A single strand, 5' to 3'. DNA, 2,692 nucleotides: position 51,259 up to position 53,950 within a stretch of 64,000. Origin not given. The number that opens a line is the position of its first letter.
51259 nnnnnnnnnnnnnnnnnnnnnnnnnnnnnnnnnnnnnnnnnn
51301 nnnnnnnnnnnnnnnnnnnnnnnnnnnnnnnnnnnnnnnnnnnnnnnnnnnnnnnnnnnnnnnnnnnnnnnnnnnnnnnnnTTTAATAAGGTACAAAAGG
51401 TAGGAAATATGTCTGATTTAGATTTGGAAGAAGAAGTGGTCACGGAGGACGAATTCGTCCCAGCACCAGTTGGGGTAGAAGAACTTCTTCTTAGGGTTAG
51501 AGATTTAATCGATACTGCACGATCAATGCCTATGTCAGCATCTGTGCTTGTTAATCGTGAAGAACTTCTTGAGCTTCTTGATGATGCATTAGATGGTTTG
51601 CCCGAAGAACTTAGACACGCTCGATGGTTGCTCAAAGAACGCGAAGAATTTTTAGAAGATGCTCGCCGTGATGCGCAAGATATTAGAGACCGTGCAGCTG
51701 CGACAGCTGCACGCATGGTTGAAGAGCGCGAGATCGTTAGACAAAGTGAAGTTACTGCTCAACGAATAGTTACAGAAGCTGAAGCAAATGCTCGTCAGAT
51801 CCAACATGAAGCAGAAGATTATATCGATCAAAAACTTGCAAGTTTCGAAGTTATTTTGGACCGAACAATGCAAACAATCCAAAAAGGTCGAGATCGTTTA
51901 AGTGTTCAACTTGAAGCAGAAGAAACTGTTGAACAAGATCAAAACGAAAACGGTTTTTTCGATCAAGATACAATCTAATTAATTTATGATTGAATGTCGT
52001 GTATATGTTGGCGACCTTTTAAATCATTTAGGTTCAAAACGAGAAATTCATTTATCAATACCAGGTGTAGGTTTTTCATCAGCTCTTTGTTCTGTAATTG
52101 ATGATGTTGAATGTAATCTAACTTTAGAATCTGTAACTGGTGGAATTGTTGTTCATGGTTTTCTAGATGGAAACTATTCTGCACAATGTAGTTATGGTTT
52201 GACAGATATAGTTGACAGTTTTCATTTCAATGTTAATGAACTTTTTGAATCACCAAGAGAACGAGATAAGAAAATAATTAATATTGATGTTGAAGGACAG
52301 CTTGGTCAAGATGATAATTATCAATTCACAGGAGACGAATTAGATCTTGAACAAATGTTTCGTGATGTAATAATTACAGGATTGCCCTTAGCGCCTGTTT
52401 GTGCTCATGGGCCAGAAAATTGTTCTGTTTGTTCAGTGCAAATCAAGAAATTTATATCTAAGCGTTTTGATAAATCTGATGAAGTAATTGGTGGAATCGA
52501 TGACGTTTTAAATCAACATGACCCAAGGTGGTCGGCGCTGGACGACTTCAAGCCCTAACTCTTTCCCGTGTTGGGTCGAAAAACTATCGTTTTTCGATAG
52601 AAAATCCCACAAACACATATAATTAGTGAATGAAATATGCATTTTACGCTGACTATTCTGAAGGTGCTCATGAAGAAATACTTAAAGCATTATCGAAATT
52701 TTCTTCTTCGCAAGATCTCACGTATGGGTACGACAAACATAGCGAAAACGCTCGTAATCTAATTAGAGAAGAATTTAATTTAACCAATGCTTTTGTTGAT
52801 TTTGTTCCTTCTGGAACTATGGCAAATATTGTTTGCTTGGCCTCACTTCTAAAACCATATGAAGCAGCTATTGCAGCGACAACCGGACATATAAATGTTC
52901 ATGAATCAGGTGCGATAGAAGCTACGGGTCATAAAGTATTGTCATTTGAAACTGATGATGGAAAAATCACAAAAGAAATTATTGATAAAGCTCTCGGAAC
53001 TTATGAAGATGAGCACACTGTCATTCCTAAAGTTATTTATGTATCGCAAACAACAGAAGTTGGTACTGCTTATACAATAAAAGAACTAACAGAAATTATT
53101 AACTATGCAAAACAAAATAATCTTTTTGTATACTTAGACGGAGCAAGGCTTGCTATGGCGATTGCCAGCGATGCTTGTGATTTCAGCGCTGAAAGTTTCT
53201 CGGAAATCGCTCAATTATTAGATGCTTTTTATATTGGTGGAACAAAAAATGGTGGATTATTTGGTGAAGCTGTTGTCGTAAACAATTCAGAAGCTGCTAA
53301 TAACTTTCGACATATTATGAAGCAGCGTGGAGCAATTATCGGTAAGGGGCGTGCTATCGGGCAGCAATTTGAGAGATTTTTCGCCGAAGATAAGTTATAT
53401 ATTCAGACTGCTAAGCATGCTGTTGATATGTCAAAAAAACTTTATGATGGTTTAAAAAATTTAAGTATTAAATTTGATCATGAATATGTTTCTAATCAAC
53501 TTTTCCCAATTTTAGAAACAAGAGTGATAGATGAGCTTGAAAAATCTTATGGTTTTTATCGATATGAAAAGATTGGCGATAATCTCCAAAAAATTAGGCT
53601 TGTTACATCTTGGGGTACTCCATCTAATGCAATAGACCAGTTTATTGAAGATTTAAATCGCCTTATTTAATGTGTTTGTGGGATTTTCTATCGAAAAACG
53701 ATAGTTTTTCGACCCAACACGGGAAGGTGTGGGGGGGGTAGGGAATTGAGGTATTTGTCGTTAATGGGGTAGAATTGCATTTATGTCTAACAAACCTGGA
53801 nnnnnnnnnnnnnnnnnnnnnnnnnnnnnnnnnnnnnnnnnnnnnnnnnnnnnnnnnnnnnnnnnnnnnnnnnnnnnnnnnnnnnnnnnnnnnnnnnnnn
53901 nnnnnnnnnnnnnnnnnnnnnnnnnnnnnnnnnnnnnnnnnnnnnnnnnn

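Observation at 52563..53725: Perfect 56-bp inverted repeats bracketing a single threonine-aldolase-like gene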

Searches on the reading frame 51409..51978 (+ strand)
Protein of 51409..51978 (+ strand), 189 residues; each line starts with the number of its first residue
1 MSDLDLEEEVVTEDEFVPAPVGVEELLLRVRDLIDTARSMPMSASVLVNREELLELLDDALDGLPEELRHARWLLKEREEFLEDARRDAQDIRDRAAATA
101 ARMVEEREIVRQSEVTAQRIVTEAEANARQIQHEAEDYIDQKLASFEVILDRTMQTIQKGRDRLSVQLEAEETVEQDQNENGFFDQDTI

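Call 6: search_protein_families(library=pfam, proteins=[window:51409-51978:+])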
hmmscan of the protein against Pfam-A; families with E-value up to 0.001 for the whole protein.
window:51409-51978:+ (189 aa): 0 families

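Call 20: search_protein_families(library=pfam, proteins=[window:51409-51978:+], max_evalue=0.01)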
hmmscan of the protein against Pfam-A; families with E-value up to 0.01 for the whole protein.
window:51409-51978:+ (189 aa): 2 families
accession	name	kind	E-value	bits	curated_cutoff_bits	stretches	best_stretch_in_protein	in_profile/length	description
PF00430.23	ATP-synt_B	-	0.0027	18.2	28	0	64-108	42-86/132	ATP synthase B/B' CF(0)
PF04614.17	Pex19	-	0.0081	16.3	22.2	0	79-173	15-99/249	Pex19 protein family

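Call 51: search_protein_families(library=ncbifam, proteins=[window:51409-51978:+], max_evalue=0.01)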
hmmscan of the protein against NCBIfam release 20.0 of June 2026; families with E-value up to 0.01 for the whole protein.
window:51409-51978:+ (189 aa): 5 families
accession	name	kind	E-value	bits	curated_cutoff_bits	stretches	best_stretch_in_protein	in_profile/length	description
NF002170.0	PRK01005.1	equivalog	8.8e-05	22.3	280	1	105-157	28-81/208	V-type ATP synthase subunit E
NF005198.1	PRK06669.1-3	equivalog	0.00048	19.4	200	1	62-161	48-143/299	flagellar assembly protein FliH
NF009992.0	PRK13461.1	equivalog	0.0008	19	127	1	61-150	45-132/159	F0F1 ATP synthase subunit B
TIGR01069.2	mutS2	equivalog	0.0026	16.2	400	1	35-171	492-624/790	endonuclease MutS2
TIGR01144.1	ATP_synt_b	equivalog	0.0069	16.3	65.5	1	58-150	32-122/147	F0F1 ATP synthase subunit B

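Call 52: search_protein_families(library=phrogs, proteins=[window:51409-51978:+], max_evalue=0.01)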
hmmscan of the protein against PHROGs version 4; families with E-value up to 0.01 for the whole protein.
window:51409-51978:+ (189 aa): 0 families

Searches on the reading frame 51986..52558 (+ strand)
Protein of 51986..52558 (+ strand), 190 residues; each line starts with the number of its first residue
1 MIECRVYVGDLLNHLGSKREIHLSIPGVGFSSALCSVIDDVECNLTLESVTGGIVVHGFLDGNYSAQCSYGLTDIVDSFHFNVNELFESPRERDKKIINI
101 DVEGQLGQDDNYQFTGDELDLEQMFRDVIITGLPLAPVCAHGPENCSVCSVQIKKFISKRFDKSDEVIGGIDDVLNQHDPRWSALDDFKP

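Call 6: search_protein_families(library=pfam, proteins=[window:51986-52558:+])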
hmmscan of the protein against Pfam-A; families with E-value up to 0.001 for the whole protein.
window:51986-52558:+ (190 aa): 1 family
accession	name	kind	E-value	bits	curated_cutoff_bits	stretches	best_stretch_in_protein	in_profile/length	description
PF02620.22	YceD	-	3.4e-12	46.9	33.2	1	57-189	2-119/119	Large ribosomal RNA subunit accumulation protein YceD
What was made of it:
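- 51986..52558 (+): yceD (DUF177), the conserved left neighbour and last gene of the rsmD-coaD-x-yceD block. Pfam YceD (call 6).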

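Call 24: find_homologous_proteins(query=window:51986-52555:+)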
Query window:51986-52555:+ (190 aa): 10 proteins with E <= 0.001 among 89 candidates.
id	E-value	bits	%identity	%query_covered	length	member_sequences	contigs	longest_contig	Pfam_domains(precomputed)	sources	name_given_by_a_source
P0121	3.9e-125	433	100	100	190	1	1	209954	PF02620.23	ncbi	ncbi:MAG: YceD family protein [Acidimicrobiia bacterium]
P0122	1.3e-61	226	57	99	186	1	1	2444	PF02620.23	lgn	-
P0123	2.9e-59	218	54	99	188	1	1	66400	PF02620.23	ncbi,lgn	-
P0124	9.0e-59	217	56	99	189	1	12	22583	PF02620.23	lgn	-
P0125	2.4e-58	215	55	99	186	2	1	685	PF02620.23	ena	-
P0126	8.1e-57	210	54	99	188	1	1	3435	PF02620.23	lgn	-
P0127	8.5e-51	191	49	99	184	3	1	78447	PF02620.23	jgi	jgi:uncharacterized metal-binding protein YceD (DUF177 family)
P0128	2.3e-50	189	51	99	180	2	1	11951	PF02620.23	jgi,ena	-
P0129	4.3e-5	42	29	96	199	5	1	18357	PF02620.23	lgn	-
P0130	9.6e-4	37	30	75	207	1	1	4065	PF02620.23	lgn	-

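Call 25: find_encoding_contigs(protein=P0123, flank=8000, max_places=3)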
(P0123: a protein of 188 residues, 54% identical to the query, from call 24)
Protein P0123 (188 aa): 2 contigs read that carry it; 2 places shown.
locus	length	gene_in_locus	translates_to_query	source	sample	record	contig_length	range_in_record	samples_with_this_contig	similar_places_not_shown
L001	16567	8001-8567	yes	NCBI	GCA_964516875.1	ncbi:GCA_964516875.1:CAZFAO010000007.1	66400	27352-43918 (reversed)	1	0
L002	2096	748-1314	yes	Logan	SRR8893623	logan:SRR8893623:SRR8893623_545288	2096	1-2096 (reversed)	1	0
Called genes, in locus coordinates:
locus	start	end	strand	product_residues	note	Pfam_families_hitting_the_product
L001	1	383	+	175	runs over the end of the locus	PF01327:Pep_deformylase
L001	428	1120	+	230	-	PF03703:bPH_2, PF09851:SHOCT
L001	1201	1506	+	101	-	-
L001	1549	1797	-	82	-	PF01037:AsnC_trans_reg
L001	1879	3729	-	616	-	PF17297:PEPCK_N, PF00821:PEPCK_GTP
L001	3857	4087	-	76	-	-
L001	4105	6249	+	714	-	PF17191:RecG_wedge, PF01336:tRNA_anti-codon (faint), PF00270:DEAD, PF04851:ResIII, PF00271:Helicase_C, PF19833:RecG_dom3_C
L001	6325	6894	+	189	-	PF03602:Cons_hypoth95, PF05175:MTS (weak)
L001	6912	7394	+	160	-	PF01467:CTP_transf_like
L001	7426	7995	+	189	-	-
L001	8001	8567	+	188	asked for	PF02620:YceD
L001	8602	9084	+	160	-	-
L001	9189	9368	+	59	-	PF01783:Ribosomal_L32p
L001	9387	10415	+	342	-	PF02504:FA_synthesis, PF01515:PTA_PTB (faint)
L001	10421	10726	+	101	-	-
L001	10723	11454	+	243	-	PF22935:RM44_endonuclase, PF14622:Ribonucleas_3_3, PF00636:Ribonuclease_3, PF00035:dsrm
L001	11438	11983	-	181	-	PF14340:DUF4395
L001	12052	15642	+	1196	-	PF02463:SMC_N, PF13175:AAA_15, PF13304:AAA_21, PF13476:AAA_23, PF13555:AAA_29 (weak), PF06470:SMC_hinge, PF13304:AAA_21 (weak)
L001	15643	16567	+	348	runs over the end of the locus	PF21088:MS_channel_1st (weak), PF00924:MS_channel_2nd, PF21082:MS_channel_3rd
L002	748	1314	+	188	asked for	PF02620:YceD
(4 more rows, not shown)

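Call 26: find_encoding_contigs(protein=P0124, flank=8000, max_places=4)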
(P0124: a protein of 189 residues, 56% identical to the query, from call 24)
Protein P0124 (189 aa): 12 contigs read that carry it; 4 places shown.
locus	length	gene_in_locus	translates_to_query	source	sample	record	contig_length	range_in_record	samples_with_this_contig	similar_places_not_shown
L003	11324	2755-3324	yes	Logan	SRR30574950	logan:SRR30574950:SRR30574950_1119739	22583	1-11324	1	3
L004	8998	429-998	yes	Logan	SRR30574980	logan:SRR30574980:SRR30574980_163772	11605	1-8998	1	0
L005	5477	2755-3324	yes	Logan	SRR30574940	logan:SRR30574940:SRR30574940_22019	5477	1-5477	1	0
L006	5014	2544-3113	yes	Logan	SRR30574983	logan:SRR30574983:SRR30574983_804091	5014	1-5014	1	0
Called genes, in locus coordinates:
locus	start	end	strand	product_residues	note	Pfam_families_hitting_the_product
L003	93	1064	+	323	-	-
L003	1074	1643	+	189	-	PF03602:Cons_hypoth95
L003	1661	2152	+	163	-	PF01467:CTP_transf_like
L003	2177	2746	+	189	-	-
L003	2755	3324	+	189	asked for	PF02620:YceD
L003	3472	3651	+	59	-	PF01783:Ribosomal_L32p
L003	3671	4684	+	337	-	PF02504:FA_synthesis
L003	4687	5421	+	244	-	PF22935:RM44_endonuclase (weak), PF14622:Ribonucleas_3_3, PF00636:Ribonuclease_3, PF00035:dsrm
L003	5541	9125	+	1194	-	PF02463:SMC_N, PF13175:AAA_15, PF13304:AAA_21, PF13476:AAA_23, PF13555:AAA_29 (weak), PF06470:SMC_hinge, PF13304:AAA_21 (weak)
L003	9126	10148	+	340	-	PF21088:MS_channel_1st (weak), PF00924:MS_channel_2nd, PF21082:MS_channel_3rd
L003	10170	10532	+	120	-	PF01042:Ribonuc_L-PSP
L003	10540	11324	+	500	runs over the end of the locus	PF00291:PALP, PF00585:Thr_dehydrat_C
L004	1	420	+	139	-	?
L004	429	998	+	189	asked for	PF02620:YceD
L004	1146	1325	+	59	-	PF01783:Ribosomal_L32p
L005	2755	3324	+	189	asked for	PF02620:YceD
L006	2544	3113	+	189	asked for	PF02620:YceD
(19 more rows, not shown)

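Call 27: find_encoding_contigs(protein=P0127, flank=8000, max_places=3)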
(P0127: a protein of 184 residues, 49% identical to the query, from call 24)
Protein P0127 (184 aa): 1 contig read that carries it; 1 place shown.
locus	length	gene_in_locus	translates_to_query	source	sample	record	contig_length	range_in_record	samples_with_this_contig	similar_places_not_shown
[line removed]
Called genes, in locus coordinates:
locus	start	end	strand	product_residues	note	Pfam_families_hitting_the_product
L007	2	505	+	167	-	?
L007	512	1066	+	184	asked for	PF02620:YceD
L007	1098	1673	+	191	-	-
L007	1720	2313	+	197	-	-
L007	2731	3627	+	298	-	PF01515:PTA_PTB (faint), PF02504:FA_synthesis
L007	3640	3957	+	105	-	-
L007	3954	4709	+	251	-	PF22935:RM44_endonuclase (weak), PF14622:Ribonucleas_3_3, PF00636:Ribonuclease_3, PF00035:dsrm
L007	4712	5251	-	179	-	PF14340:DUF4395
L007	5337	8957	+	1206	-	PF02463:SMC_N, PF13175:AAA_15, PF13304:AAA_21, PF13476:AAA_23, PF13555:AAA_29 (weak), PF06470:SMC_hinge, PF13304:AAA_21 (weak)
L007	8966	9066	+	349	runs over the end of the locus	PF21088:MS_channel_1st, PF00924:MS_channel_2nd, PF21082:MS_channel_3rd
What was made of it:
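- yceD and the block upstream of rpmF are the neighbours expected from synteny (calls 25-27).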

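Call 33: find_encoding_contigs(protein=P0121, flank=10000, max_places=5)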
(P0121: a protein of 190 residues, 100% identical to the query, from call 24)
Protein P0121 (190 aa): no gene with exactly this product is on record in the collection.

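Call 96: find_encoding_contigs(protein=P0122, flank=5000, max_places=3)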
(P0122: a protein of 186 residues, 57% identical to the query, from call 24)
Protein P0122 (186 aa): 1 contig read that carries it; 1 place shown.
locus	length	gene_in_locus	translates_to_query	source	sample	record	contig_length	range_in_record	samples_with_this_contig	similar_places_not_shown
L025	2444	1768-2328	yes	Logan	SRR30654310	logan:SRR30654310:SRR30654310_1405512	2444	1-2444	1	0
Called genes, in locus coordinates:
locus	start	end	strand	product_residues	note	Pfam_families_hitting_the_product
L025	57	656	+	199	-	PF03602:Cons_hypoth95, PF05175:MTS (weak)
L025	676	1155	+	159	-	PF01467:CTP_transf_like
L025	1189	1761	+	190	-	-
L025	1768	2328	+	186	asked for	PF02620:YceD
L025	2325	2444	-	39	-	?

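Call 97: find_encoding_contigs(protein=P0128, flank=6000, max_places=3)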
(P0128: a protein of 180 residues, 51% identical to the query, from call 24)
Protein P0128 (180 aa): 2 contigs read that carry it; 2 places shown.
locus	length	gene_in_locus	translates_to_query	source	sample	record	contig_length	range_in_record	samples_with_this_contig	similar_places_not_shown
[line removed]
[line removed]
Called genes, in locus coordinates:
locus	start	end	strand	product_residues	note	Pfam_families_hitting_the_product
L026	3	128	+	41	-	?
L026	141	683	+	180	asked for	PF02620:YceD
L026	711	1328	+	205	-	-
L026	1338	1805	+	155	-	-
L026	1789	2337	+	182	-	-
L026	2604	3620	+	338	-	PF02504:FA_synthesis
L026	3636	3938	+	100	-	-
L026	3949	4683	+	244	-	PF22935:RM44_endonuclase (faint), PF14622:Ribonucleas_3_3, PF00636:Ribonuclease_3, PF00035:dsrm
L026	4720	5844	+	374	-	-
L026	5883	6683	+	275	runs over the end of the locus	PF01149:Fapy_DNA_glyco, PF06831:H2TH, PF06827:zf-FPG_IleRS (weak)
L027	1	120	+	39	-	?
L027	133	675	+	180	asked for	PF02620:YceD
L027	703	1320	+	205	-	-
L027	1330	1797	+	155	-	-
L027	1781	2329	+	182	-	-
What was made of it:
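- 51986..52558 (+): The synteny is kept in L001, L003, L007, L025 and L026 (calls 25-27, 96, 97).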

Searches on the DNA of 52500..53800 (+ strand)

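Call 54: search_rna_families(source=window, start=52500, end=53800, threshold=evalue, max_evalue=5)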
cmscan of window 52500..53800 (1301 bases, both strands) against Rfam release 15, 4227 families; matches with E-value up to 5: 6.
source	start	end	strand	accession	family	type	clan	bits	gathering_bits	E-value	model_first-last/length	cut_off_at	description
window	53075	53214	+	RF01984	ZEB2_AS1_1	Gene; lncRNA;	-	20.2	80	1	1-128/128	no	ZEB2 antisense RNA 1 conserved region 1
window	53528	53627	-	RF00205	snoR41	Gene; snRNA; snoRNA; CD-box;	CL00068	18.9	40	3.6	1-97/97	no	Small nucleolar RNA R41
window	53170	53210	+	RF01080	UPD-PKib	Cis-reg;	-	17.9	39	3.5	1-32/32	no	Pseudoknot of upstream pseudoknot domain (UPD) of the 3'UTR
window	52894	53002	-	RF02110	DLEU2_6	Gene; lncRNA;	-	16.7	60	3.3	1-135/135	no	Deleted in lymphocytic leukemia 2 conserved region 6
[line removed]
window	52648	52712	-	RF01122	sR39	Gene; snRNA; snoRNA; CD-box;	-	13.6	50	1.6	1-56/56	no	Small nucleolar RNA sR39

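Call 69: search_dna_similar(query=window:52563-52618:+, collection=plasmids, mode=distant, max_evalue=10, max_rows=8)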
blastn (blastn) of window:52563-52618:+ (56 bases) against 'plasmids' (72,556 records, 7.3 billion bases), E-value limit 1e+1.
Records with a match: 4; places in all: 4; records where one place covers at least 80% of the query: 0.
Best place of each record, by identity: 90-95% 1; 80-90% 3.
By first word of the organism name: Brevibacterium 1; Mammaliicoccus 1; Brevibacillus 1; Acinetobacter 1.
By predicted mobility (MOB-suite, as given by PLSDB): non-mobilizable 2; mobilizable 2.
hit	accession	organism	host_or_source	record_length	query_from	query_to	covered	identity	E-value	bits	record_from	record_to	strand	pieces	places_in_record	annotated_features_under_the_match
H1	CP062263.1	Brevibacterium sp. JNUCC-42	Whole organism,Baengnokdam Summit ...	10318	19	46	50%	92.9%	3e-1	39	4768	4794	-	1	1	none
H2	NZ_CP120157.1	Mammaliicoccus lentus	Canis lupus familiaris,cell ...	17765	14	42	52%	89.7%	4e+0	37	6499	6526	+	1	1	none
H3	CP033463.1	Brevibacillus laterosporus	cabbage,whole organism,cabbage seeds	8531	19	46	50%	89.3%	1e+0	38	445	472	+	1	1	none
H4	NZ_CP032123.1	Acinetobacter lwoffii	cell culture,permafrost, Kolyma lowland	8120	15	41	48%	88.9%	4e+0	37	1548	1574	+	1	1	none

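Call 70: search_dna_similar(query=window:52563-52618:+, collection=phages, mode=distant, max_evalue=10, max_rows=8)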
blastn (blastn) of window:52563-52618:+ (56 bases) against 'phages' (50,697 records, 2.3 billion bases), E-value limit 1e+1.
Records with a match: 4; places in all: 4; records where one place covers at least 80% of the query: 0.
Best place of each record, by identity: 95-99% 4.
By first word of the organism name: Arthrobacter 2; Acinetobacter 2.
By host as written in the record: - 2; Arthrobacter globiformis B-2979 1; Arthrobacter globiformis NRRL B-2880 1.
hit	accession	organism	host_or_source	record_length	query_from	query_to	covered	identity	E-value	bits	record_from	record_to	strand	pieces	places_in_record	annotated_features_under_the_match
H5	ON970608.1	Arthrobacter phage Uzumaki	Arthrobacter globiformis B-2979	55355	17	42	46%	96.2%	9e-3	44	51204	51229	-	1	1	none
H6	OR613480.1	Arthrobacter phage Argan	Arthrobacter globiformis NRRL B-2880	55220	17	42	46%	96.2%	9e-3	44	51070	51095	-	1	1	none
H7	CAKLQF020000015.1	Acinetobacter phage MD-2021a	not known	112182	33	53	38%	95.2%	4e+0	35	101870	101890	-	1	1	ssuC_3: putative binding-protein-dependent transport systems inner membrane ...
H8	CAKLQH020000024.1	Acinetobacter phage MD-2021a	not known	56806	33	53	38%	95.2%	4e+0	35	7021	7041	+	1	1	ssuC_4: putative binding-protein-dependent transport systems inner membrane ...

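Call 71: get_annotated_region(hit=H5, flank=1200)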
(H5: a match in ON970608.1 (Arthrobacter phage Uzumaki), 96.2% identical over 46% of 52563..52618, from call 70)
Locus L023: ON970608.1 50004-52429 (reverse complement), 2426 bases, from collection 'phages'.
description: Arthrobacter phage Uzumaki, complete genome.
organism: Arthrobacter phage Uzumaki (NCBI taxid 2927290)
taxonomy: Viruses; Duplodnaviria; Heunggongvirae; Uroviricota; Caudoviricetes
host: Arthrobacter globiformis B-2979; source: soil; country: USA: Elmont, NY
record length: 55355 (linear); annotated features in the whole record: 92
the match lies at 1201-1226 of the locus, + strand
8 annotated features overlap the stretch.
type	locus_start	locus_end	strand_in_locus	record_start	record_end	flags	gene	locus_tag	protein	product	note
CDS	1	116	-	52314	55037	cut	91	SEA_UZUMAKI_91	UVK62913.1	helix-turn-helix DNA binding domain protein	-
CDS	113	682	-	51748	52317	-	90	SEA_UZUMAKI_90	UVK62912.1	Cas4 family exonuclease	-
CDS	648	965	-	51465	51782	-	89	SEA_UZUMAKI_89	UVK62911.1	VRR-Nuc domain protein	-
CDS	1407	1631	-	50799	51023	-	88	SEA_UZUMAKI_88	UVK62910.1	hypothetical protein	-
CDS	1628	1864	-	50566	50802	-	87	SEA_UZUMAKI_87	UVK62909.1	hypothetical protein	-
CDS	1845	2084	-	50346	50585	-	86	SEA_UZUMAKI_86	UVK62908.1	membrane protein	-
CDS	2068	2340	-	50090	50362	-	85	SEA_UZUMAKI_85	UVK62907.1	hypothetical protein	-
CDS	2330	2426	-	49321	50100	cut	84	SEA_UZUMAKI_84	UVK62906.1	HNH endonuclease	-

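Call 72: get_annotated_region(hit=H1, flank=1200)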
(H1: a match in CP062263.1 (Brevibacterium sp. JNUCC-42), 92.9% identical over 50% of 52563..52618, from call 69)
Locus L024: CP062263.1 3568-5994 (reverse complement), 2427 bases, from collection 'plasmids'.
description: Brevibacterium sp. JNUCC-42 plasmid unnamed1, complete sequence
organism: Brevibacterium sp. JNUCC-42 (NCBI taxid 2777985)
taxonomy: Bacteria; Actinomycetota; Actinomycetes; Micrococcales; Brevibacteriaceae; Brevibacterium; Brevibacterium sp. JNUCC-42
host: -; source: Whole organism,Baengnokdam Summit Crater Area, Mt. Halla; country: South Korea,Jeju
typing (MOB-suite, as given by PLSDB): non-mobilizable; replicon rep_cluster_1546
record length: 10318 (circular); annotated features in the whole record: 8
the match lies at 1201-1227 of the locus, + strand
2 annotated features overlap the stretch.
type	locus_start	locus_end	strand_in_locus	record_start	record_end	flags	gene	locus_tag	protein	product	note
CDS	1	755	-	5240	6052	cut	-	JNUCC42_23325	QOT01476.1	protein Rep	-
CDS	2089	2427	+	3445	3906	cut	-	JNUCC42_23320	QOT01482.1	hypothetical protein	-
